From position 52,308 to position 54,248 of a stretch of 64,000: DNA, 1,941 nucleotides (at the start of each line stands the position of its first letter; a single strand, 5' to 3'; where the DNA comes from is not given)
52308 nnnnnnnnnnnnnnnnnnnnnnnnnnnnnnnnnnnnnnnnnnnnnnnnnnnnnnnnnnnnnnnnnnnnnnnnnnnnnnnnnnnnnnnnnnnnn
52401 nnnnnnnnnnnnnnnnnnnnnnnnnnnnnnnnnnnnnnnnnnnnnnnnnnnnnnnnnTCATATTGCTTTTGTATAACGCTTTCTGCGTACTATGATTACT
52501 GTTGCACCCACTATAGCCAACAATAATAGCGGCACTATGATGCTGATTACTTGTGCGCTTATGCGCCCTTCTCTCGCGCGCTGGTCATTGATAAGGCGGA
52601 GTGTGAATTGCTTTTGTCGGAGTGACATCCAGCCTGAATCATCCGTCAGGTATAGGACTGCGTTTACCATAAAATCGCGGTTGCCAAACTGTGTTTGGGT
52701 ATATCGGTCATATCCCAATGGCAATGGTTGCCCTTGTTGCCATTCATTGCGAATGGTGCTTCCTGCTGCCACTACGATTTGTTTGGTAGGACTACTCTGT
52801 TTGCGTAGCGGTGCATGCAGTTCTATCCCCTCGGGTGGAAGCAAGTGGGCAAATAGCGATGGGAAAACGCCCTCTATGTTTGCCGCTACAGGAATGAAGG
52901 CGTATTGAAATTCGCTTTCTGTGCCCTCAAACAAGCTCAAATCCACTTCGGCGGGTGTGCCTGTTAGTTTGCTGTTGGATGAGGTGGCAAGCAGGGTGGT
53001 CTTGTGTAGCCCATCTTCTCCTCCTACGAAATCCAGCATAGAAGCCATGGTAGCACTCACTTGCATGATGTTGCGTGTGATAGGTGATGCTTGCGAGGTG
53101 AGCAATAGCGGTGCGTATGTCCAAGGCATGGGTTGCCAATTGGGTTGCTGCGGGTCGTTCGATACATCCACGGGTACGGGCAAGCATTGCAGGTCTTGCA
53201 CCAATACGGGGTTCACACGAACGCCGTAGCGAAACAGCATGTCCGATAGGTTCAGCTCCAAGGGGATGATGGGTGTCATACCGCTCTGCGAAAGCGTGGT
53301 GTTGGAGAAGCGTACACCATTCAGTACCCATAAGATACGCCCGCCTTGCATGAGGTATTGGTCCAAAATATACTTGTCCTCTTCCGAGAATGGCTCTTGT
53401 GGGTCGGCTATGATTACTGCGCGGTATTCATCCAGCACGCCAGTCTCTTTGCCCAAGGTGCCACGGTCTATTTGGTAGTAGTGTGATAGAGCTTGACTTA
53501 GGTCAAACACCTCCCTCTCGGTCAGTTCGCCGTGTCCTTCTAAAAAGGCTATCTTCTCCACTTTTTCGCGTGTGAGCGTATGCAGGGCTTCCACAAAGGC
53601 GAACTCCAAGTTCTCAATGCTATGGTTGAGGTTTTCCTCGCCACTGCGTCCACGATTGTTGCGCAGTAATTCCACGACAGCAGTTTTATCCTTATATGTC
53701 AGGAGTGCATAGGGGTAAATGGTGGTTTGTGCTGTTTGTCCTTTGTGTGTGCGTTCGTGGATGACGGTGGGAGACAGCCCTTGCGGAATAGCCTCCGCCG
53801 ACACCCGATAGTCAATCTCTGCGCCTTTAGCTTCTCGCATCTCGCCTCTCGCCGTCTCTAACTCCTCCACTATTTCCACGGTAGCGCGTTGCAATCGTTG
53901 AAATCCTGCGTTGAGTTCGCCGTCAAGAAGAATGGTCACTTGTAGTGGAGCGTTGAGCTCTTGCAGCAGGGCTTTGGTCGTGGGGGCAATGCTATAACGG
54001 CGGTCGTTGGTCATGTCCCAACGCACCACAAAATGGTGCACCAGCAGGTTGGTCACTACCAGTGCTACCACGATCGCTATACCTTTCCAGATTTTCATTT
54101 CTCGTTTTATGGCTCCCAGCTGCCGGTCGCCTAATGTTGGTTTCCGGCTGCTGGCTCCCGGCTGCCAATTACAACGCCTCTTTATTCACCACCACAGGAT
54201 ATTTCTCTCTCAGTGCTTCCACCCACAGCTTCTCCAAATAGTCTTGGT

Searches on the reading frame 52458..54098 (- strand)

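Call 86: search_protein_families(library=pfam, proteins=[window:52458-54098:-])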
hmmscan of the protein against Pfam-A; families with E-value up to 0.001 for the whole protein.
window:52458-54098:- (546 aa): 2 families
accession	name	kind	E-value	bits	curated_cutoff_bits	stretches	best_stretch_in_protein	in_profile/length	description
PF09822.16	ABC_transp_aux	-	3.3e-74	250.2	34.7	1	182-480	3-288/288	ABC-type uncharacterized transport system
PF23357.1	DUF7088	-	2.1e-15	57.2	27.8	1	32-133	2-104/105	Domain of unknown function (DUF7088)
